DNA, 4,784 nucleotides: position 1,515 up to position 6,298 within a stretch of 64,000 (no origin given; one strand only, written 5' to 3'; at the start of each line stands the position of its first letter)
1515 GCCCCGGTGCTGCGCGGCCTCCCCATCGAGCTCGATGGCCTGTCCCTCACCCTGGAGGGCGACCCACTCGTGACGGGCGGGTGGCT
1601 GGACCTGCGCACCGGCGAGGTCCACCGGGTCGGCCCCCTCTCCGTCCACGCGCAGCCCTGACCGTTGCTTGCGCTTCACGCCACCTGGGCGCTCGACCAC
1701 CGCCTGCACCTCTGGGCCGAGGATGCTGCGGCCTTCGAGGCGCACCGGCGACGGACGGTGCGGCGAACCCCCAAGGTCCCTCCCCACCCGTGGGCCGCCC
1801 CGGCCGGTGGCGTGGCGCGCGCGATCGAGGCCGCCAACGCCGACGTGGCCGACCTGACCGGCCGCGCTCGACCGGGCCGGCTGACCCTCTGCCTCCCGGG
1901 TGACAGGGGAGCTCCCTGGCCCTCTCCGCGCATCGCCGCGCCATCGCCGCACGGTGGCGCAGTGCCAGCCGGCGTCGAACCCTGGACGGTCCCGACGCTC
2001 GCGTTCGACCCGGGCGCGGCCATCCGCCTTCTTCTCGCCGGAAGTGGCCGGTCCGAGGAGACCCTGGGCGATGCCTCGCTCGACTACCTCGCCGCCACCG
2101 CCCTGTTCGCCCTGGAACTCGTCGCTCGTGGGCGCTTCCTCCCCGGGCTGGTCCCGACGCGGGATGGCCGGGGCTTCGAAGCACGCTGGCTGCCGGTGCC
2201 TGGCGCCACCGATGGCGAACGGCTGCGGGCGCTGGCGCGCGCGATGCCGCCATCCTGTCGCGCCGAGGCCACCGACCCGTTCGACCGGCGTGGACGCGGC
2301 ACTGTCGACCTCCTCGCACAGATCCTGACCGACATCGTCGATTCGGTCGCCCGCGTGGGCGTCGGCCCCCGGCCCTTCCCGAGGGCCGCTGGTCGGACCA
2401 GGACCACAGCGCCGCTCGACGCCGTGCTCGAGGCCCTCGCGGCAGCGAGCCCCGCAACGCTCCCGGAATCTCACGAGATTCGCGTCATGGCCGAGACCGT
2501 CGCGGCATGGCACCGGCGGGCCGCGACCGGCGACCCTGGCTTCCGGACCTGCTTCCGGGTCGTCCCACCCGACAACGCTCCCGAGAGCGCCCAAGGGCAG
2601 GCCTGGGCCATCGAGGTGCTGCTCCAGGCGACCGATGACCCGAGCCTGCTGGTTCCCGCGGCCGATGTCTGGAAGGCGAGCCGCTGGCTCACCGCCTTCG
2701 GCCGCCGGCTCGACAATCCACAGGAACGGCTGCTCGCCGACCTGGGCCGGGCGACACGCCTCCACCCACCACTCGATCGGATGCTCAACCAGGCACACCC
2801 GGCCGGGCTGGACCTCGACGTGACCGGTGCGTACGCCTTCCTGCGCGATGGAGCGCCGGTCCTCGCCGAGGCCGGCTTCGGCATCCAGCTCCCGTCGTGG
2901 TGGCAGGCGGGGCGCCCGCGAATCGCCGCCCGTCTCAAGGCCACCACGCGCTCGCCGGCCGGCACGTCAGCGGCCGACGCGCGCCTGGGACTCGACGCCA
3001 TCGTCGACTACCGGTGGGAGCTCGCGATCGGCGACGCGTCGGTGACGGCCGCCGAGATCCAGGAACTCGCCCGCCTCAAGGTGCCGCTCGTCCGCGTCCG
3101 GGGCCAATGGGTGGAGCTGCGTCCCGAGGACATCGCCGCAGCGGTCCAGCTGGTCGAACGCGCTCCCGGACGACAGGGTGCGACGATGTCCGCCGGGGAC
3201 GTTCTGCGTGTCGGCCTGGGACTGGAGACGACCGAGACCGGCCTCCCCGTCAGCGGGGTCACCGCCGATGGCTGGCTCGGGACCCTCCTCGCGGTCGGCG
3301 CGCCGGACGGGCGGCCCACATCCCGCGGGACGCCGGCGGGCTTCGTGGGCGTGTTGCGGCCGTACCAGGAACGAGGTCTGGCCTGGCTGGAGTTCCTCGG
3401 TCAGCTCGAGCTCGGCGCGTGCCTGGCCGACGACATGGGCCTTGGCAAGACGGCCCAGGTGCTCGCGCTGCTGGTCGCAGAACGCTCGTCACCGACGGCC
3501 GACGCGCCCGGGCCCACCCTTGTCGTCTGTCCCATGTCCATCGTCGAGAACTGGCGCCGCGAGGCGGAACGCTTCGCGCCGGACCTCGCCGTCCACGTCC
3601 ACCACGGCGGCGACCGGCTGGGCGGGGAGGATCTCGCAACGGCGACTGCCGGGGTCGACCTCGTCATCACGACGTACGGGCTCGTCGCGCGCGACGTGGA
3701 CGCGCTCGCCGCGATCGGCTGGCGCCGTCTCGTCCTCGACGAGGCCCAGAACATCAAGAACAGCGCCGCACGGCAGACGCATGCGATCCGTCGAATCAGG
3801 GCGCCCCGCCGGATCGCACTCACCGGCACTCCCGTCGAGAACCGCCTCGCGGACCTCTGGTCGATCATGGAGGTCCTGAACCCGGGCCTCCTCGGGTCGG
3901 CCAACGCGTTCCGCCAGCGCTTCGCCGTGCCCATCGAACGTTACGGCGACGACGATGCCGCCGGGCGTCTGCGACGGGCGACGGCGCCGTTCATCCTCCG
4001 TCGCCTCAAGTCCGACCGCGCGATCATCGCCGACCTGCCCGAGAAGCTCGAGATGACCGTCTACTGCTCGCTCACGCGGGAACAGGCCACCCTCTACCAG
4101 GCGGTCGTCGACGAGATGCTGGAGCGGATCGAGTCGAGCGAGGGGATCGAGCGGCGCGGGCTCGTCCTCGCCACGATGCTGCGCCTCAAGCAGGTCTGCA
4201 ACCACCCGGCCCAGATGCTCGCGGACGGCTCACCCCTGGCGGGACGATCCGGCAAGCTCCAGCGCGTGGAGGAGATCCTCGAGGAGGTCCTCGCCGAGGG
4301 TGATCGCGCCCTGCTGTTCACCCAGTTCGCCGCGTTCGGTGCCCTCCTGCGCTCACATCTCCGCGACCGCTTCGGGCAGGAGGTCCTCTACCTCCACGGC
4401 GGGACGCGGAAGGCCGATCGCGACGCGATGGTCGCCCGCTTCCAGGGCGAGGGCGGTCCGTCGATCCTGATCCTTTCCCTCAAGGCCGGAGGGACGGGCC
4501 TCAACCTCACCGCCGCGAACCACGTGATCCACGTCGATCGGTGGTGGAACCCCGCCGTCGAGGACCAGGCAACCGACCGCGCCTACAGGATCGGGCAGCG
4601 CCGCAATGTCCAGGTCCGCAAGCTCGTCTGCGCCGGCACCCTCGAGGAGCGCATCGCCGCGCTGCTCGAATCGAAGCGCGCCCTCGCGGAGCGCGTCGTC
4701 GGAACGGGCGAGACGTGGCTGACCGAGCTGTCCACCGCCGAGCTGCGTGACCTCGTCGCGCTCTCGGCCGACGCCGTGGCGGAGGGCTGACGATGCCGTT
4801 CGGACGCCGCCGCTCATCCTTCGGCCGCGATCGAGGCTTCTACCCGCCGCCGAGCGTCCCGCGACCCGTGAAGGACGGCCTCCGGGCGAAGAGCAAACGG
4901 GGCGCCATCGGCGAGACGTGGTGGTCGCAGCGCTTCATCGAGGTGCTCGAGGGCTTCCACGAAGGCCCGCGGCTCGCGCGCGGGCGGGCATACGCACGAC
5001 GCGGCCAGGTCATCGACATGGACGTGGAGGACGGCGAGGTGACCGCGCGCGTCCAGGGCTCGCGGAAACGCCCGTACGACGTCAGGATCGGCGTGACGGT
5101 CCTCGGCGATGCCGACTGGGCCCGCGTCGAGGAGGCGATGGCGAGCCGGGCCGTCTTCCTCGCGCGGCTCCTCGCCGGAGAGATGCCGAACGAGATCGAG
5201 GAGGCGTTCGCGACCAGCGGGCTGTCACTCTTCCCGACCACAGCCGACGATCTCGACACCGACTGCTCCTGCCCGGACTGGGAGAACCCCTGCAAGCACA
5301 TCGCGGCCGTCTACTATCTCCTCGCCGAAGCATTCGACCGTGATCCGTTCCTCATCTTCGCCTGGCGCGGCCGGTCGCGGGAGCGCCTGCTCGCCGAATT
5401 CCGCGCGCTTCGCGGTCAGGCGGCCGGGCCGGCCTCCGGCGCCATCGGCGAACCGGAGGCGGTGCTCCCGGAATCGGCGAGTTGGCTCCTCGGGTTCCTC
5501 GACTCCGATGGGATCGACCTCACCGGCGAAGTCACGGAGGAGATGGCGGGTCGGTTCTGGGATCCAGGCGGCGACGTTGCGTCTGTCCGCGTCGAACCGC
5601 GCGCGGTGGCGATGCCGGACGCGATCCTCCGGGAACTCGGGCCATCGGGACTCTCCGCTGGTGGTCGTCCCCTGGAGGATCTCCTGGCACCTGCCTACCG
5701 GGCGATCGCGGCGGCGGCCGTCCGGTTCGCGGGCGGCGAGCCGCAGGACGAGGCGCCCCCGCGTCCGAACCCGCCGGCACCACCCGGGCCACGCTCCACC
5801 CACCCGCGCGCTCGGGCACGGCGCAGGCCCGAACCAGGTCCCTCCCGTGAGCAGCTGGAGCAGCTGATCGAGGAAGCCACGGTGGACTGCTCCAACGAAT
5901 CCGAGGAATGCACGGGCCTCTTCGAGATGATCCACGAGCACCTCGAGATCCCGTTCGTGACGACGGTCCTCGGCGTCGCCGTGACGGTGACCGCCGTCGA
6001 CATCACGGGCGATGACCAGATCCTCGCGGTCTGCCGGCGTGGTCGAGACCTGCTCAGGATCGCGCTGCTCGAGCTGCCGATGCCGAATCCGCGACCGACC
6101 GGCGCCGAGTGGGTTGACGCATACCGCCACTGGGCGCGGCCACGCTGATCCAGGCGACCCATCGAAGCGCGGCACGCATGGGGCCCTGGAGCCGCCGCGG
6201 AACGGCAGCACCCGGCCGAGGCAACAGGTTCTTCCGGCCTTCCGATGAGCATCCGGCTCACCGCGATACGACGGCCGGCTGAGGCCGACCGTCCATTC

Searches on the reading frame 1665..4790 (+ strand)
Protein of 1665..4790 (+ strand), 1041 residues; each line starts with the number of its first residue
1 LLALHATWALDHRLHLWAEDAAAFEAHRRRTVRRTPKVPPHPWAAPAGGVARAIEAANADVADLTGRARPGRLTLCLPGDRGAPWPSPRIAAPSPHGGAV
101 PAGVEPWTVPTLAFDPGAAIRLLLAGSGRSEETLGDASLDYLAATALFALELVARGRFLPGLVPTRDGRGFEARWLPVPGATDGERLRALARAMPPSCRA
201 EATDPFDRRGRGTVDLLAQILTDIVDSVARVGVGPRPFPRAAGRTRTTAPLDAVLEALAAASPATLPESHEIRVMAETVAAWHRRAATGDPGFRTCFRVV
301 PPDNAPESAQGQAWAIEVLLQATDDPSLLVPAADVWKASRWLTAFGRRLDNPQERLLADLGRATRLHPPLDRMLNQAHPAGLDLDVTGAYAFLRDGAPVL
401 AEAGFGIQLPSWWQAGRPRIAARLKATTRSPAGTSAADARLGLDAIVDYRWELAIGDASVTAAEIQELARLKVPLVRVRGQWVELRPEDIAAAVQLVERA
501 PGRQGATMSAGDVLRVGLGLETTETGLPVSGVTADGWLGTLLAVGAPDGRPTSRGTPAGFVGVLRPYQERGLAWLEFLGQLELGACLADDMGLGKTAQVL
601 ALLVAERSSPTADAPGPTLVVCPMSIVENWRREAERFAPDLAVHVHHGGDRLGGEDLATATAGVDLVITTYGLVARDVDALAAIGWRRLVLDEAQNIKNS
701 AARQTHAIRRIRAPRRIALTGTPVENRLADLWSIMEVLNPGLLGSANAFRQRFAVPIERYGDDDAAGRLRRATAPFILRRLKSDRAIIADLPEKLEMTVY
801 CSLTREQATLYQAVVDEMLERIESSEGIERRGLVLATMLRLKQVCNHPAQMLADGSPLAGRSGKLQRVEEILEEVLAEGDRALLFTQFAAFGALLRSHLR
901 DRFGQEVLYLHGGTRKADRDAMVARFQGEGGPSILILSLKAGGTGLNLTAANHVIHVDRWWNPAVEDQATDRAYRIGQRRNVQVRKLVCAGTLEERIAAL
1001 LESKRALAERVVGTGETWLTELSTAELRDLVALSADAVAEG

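Call 7: search_protein_families(library=pfam, proteins=[window:1665-4790:+], max_evalue=0.00001)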
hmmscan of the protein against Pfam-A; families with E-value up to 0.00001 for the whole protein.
window:1665-4790:+ (1041 aa): 3 families
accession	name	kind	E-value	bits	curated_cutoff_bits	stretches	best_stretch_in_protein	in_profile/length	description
PF00176.29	SNF2-rel_dom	-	1.1e-66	225.4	24.9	1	567-849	1-289/290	SNF2-related domain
PF12419.13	DUF3670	-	4.5e-42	143.4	27.6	1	378-516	2-134/136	SNF2 Helicase protein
PF00271.37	Helicase_C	-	9.4e-20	71.4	23.5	1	868-977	6-110/110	Helicase conserved C-terminal domain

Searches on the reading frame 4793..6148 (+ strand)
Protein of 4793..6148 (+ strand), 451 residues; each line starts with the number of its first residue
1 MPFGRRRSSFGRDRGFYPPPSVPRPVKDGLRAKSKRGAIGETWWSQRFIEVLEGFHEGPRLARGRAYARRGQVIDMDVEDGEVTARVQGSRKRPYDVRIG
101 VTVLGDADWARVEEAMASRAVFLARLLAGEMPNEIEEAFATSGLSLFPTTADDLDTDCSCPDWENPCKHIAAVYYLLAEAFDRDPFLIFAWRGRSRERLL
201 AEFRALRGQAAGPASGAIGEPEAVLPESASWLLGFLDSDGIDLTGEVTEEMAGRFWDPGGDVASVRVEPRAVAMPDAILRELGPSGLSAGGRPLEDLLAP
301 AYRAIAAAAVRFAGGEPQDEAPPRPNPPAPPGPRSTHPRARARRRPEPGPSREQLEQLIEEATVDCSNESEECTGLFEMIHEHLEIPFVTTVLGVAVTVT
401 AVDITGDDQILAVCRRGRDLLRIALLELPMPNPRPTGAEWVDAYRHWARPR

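Call 7: search_protein_families(library=pfam, proteins=[window:4793-6148:+], max_evalue=0.00001)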
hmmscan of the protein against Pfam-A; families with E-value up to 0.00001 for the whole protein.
window:4793-6148:+ (451 aa): 1 family
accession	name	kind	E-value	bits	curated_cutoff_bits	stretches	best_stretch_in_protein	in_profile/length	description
PF04434.22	SWIM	-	1.6e-06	27.9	19.6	1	152-176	9-36/38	SWIM zinc finger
